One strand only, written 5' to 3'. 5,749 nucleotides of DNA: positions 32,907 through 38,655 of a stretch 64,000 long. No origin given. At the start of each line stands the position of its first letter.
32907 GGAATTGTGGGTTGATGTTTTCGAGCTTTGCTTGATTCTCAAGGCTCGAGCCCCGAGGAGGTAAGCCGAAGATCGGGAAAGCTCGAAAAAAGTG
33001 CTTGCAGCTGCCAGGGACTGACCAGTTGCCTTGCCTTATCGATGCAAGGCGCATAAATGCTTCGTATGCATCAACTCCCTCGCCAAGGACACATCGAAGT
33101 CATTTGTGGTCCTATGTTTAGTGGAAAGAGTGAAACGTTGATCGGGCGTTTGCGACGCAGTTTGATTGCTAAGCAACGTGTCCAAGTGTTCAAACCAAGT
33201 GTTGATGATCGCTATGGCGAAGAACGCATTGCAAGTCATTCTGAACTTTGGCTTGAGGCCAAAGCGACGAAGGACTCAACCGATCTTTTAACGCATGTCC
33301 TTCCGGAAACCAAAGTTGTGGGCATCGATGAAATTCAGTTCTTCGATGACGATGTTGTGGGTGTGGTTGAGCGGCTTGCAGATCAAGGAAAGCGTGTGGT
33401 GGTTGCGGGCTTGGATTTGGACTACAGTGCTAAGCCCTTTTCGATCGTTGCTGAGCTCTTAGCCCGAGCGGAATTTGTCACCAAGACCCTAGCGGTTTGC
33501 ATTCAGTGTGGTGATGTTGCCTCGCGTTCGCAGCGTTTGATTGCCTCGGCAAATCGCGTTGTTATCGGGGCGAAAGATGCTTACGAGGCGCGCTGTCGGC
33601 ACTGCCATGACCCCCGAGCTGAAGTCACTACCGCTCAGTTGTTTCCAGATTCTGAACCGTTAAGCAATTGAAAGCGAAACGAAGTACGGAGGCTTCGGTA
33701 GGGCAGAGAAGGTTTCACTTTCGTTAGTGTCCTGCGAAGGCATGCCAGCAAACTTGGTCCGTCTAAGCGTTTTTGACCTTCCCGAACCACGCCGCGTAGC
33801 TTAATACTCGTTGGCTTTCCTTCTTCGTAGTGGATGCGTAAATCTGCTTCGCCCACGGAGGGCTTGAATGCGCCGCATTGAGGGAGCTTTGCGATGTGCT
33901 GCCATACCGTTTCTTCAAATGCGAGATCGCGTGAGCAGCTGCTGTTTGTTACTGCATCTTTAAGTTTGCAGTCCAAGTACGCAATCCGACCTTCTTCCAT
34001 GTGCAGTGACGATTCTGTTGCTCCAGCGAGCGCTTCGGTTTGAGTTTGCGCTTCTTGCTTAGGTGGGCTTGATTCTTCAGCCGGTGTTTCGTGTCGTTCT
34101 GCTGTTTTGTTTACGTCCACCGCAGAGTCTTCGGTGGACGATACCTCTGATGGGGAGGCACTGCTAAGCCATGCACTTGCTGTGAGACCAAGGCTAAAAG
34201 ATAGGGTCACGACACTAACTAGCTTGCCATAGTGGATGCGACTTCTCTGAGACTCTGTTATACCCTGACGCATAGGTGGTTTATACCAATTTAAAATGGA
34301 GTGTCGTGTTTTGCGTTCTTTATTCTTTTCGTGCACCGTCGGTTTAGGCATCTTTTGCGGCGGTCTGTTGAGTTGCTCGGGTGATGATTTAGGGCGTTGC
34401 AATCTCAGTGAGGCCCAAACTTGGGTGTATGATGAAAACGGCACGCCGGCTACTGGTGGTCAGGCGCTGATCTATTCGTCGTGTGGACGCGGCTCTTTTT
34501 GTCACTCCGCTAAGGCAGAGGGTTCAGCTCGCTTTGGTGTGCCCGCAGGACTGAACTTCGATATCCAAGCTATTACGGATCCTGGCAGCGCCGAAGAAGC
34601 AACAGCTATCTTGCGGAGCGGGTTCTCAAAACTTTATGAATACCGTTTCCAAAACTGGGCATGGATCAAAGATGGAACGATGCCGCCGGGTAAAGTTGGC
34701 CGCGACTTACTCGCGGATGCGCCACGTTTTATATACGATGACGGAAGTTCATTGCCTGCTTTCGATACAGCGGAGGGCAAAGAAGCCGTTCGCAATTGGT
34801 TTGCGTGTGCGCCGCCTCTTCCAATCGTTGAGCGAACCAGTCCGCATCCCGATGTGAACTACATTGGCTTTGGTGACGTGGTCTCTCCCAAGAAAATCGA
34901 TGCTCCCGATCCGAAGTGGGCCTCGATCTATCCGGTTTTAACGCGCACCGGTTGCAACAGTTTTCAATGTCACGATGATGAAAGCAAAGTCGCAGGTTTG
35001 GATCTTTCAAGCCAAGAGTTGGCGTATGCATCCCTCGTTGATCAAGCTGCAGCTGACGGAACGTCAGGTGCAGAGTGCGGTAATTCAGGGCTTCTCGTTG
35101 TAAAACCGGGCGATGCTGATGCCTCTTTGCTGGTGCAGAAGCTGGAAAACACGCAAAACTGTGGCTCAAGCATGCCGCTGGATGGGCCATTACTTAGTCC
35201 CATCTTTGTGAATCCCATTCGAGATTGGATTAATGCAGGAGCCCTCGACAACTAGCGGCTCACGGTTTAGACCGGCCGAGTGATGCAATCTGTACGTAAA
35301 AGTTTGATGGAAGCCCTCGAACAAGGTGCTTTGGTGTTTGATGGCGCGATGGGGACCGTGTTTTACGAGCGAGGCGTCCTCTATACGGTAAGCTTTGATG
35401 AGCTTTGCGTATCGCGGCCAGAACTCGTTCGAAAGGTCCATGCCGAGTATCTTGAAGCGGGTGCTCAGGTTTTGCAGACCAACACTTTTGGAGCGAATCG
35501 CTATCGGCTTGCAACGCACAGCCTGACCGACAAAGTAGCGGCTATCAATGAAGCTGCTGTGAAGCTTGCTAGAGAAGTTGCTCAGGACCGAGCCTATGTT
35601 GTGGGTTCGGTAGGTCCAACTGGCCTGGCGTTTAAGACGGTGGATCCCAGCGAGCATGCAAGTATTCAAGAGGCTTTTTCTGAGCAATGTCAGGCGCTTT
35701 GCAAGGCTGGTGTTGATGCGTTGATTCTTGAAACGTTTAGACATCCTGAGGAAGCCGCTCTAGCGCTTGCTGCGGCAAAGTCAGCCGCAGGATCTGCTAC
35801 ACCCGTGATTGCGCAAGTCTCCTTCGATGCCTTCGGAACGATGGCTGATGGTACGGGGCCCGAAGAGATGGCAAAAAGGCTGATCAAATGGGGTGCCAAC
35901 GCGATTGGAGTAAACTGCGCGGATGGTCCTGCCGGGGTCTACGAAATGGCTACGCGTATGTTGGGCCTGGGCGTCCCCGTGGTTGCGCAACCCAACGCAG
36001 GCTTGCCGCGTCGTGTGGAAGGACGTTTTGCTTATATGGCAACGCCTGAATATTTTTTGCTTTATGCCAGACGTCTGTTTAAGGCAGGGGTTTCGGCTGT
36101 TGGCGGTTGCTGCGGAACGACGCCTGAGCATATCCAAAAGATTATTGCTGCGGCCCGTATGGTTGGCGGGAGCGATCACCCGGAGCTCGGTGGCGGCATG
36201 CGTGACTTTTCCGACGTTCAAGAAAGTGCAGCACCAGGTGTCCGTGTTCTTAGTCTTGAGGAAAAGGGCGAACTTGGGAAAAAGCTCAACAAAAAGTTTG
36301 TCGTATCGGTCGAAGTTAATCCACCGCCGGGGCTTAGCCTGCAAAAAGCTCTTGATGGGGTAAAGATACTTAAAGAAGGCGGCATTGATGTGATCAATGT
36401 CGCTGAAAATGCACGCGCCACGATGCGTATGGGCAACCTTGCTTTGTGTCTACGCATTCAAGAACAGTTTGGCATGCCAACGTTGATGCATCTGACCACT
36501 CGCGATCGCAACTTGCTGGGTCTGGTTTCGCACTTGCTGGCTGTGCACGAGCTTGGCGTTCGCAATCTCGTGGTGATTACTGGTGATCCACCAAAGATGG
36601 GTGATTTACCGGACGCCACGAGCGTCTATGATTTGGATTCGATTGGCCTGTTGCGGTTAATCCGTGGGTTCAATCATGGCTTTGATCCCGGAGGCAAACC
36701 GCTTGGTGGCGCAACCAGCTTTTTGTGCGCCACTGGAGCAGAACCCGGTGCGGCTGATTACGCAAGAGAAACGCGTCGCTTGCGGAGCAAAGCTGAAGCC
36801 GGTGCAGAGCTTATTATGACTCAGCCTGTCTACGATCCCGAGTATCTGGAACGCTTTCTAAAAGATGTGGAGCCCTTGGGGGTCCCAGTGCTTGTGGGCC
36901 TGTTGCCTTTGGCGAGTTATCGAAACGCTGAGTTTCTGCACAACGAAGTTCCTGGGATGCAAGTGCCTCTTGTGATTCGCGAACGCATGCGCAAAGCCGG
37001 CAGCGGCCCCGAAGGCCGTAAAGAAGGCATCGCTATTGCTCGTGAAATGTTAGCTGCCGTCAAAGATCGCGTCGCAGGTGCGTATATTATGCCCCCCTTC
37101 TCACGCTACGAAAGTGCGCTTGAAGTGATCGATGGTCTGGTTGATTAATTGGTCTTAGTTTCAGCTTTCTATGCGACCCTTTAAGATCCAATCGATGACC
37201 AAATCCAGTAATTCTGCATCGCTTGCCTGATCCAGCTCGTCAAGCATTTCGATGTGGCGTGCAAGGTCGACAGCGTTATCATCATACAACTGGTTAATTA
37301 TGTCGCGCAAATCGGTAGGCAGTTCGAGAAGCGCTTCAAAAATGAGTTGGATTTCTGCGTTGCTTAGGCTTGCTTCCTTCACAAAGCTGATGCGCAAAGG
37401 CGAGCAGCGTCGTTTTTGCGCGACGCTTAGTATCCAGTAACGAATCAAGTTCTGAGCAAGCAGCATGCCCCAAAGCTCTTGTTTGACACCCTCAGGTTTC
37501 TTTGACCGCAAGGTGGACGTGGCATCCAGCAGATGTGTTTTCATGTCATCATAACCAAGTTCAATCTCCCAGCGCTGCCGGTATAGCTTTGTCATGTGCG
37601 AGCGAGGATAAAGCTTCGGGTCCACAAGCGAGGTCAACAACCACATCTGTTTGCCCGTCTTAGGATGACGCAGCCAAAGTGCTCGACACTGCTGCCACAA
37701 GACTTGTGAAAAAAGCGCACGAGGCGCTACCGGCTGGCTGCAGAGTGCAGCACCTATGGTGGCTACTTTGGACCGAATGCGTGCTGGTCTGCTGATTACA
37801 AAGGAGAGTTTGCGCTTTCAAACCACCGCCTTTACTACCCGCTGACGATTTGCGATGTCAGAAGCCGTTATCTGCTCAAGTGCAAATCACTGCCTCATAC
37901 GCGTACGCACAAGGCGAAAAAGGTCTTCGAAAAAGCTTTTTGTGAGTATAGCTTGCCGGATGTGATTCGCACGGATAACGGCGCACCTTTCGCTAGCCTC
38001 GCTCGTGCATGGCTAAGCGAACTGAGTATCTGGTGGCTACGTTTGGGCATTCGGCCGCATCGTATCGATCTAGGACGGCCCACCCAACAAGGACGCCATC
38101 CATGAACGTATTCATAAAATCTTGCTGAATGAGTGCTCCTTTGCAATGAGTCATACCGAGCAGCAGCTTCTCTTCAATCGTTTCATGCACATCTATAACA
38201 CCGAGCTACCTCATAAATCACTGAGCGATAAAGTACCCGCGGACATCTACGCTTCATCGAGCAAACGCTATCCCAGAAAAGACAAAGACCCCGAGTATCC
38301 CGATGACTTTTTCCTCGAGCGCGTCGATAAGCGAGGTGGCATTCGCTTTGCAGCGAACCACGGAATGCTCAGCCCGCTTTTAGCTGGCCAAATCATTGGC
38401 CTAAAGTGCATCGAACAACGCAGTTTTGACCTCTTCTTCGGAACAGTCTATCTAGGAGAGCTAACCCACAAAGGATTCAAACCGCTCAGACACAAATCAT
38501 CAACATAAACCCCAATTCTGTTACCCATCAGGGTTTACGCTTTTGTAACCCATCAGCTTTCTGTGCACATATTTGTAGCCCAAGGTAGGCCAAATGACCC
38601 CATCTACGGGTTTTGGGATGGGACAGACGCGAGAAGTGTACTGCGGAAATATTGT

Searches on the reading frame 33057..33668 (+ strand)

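Call 32: search_protein_families(library=pfam, proteins=[window:33057-33668:+], max_evalue=0.001)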
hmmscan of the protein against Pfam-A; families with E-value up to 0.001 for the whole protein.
window:33057-33668:+ (204 aa): 1 family
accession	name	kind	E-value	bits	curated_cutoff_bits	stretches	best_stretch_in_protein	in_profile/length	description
PF00265.24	TK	-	6.1e-52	176.5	20.6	1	11-184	1-176/176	Thymidine kinase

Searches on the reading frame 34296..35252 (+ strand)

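Call 32: search_protein_families(library=pfam, proteins=[window:34296-35252:+], max_evalue=0.001)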
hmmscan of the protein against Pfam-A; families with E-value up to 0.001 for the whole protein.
window:34296-35252:+ (319 aa): 1 family
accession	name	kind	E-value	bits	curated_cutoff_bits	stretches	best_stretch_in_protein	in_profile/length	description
PF07635.16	PSCyt1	-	2.6e-05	25.2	22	0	223-245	2-24/59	Planctomycete cytochrome C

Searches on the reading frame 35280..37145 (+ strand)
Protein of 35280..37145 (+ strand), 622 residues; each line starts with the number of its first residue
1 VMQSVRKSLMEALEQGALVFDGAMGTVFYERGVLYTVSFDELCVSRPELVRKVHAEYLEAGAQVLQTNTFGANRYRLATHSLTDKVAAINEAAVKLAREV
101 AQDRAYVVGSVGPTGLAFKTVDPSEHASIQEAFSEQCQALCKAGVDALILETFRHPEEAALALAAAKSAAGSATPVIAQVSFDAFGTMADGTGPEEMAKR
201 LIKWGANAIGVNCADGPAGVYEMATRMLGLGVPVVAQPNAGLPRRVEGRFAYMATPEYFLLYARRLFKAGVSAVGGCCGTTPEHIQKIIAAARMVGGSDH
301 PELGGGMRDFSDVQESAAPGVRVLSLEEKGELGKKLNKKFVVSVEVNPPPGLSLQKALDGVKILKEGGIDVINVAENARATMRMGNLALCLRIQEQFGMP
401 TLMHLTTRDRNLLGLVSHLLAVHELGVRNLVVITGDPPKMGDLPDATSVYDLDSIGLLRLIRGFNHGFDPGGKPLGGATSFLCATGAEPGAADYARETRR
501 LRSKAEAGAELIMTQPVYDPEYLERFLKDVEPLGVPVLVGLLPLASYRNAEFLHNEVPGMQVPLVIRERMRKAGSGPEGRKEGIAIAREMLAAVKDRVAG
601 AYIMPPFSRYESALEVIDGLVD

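Call 32: search_protein_families(library=pfam, proteins=[window:35280-37145:+], max_evalue=0.001)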
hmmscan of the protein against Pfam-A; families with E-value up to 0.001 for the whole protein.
window:35280-37145:+ (622 aa): 2 families
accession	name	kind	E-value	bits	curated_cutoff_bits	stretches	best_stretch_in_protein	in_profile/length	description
PF02574.22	S-methyl_trans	-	3.8e-66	224.3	22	1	18-290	1-281/283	Homocysteine S-methyltransferase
PF02219.23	MTHFR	-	2.5e-31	109.6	24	1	337-597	8-263/287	Methylenetetrahydrofolate reductase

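Call 43: find_related_loci(query=window:35280-37145:+, collection=genome_contigs, flank=10000)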
Query window:35280-37145:+ (622 aa) in genome_contigs; peptide patterns used: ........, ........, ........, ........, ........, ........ (x = any residue, [..] = any of these).
600 stretches matched a pattern (row limit reached: there are more); 587 encode a relative of the query (tblastn E <= 1e-3); the best 80 are kept; 80 distinct loci.
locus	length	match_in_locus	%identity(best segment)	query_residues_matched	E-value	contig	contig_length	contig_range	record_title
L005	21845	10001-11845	77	7-621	0e+0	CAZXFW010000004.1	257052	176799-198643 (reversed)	MAG TPA_asm: uncultured Polyangiales bacterium isolate binchicken_co245_13 genome assembly, contig: NODE_10_length_25705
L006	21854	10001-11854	69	6-621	0e+0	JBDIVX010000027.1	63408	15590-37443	MAG: Polyangiales bacterium isolate Bin_29 NODE_271_length_63408_cov_7.162624, whole genome shotgun sequence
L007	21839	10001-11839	72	9-621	0e+0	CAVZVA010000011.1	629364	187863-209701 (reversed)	MAG: uncultured delta proteobacterium isolate MFD02416.bin.1.77 genome assembly, contig: contig_85738, whole genome shot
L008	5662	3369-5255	70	1-621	0e+0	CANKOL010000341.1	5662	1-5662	MAG: Sandaracinaceae bacterium isolate RH-9nov16-262 genome assembly, contig: RH-9nov16-C-C39486, whole genome shotgun s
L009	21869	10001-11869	71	7-620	0e+0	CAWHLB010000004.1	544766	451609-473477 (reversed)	MAG: uncultured delta proteobacterium isolate MFD02416.bin.2.203 genome assembly, contig: contig_103554, whole genome sh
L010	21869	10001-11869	70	7-621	0e+0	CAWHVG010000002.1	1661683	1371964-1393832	MAG: uncultured proteobacterium isolate MFD02416.bin.1.293 genome assembly, contig: contig_35854, whole genome shotgun s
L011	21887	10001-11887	71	1-621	0e+0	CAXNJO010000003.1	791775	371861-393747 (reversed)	MAG: Polyangiales bacterium isolate ME-04may21-LR-79 genome assembly, contig: ME-04may21-LR-C46, whole genome shotgun se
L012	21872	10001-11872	68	7-621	0e+0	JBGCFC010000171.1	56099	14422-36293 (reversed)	MAG: Sandaracinaceae bacterium isolate SGMAG-31 contig171, whole genome shotgun sequence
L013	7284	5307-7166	69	8-621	0e+0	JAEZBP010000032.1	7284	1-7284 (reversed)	MAG: Proteobacteria bacterium isolate OH_CBrB_201 k127_1313519, whole genome shotgun sequence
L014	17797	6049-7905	68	7-621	0e+0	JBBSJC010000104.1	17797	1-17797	MAG: Polyangiales bacterium isolate LS4_concoct.218 LS4_concoct.218_K_3148575_L_17797_cov_10.0000, whole genome shotgun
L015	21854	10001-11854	68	4-621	0e+0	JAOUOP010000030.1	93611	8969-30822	MAG: Myxococcales bacterium isolate 8_1_Oct_SF_Bin19 8_1_Oct_SF_Bin19_scaffold_94_c1, whole genome shotgun sequence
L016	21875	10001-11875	66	6-621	0e+0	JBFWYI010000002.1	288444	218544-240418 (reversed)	MAG: Sandaracinaceae bacterium isolate CA_2019_TPBS_160 NODE_327_length_288444_cov_6.932456_TPBS, whole genome shotgun s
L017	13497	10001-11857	66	7-621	0e+0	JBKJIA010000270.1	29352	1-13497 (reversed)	MAG: Polyangiales bacterium isolate ant_bin.134 S1Ck117_3982113_flag_1_multi_13.0000_len_29352, whole genome shotgun seq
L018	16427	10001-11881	67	7-621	0e+0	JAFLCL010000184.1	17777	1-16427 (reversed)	MAG: Deltaproteobacteria bacterium isolate UWPOB_DELTA5 gnl_X_FKCMEJAL_184, whole genome shotgun sequence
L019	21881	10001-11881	66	7-621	0e+0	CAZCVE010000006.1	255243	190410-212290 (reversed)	MAG TPA_asm: uncultured Sandaracinaceae bacterium isolate SRP302895_co1_485 genome assembly, contig: NODE_71_length_2552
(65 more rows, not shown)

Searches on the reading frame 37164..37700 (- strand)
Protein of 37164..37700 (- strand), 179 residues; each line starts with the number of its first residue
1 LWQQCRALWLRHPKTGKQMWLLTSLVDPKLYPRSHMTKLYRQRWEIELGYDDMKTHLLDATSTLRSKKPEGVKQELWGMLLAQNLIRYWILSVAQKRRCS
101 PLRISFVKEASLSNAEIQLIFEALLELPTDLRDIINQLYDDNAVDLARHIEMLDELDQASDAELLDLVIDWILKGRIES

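Call 54: search_protein_families(library=pfam, proteins=[window:37164-37700:-], max_evalue=0.1)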
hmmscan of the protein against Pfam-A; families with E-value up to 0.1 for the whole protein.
window:37164-37700:- (179 aa): 1 family
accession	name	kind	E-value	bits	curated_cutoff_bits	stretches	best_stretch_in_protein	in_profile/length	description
PF01609.27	DDE_Tnp_1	-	1.1e-07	32.3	23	1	17-85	139-200/200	Transposase DDE domain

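Call 56: search_protein_families(library=ncbifam, proteins=[window:37164-37700:-], max_evalue=0.01)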
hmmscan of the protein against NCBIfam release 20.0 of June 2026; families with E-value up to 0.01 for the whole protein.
window:37164-37700:- (179 aa): 3 families
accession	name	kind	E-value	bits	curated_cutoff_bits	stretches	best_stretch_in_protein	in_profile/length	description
NF033592.1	transpos_IS4_1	equivalog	2.4e-21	76.2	115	1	8-89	253-331/332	IS4 family transposase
NF033591.1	transpos_IS4_2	equivalog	5.2e-05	22.5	152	1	12-58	206-252/340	IS4 family transposase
NF049999.1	transpos_IS701_3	equivalog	7.6e-05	21.8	170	1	4-68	276-341/412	IS701 family transposase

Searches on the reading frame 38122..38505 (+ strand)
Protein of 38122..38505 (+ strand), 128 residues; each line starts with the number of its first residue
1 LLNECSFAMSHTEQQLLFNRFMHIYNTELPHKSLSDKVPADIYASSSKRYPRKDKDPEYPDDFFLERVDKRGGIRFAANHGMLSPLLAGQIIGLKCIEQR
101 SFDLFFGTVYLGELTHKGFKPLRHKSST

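Call 54: search_protein_families(library=pfam, proteins=[window:38122-38505:+], max_evalue=0.1)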
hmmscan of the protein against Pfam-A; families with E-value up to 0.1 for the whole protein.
window:38122-38505:+ (128 aa): 1 family
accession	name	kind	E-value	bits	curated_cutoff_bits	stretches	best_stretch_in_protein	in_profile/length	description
PF13683.12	rve_3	-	0.014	15.6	26.5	1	10-39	38-67/67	Integrase core domain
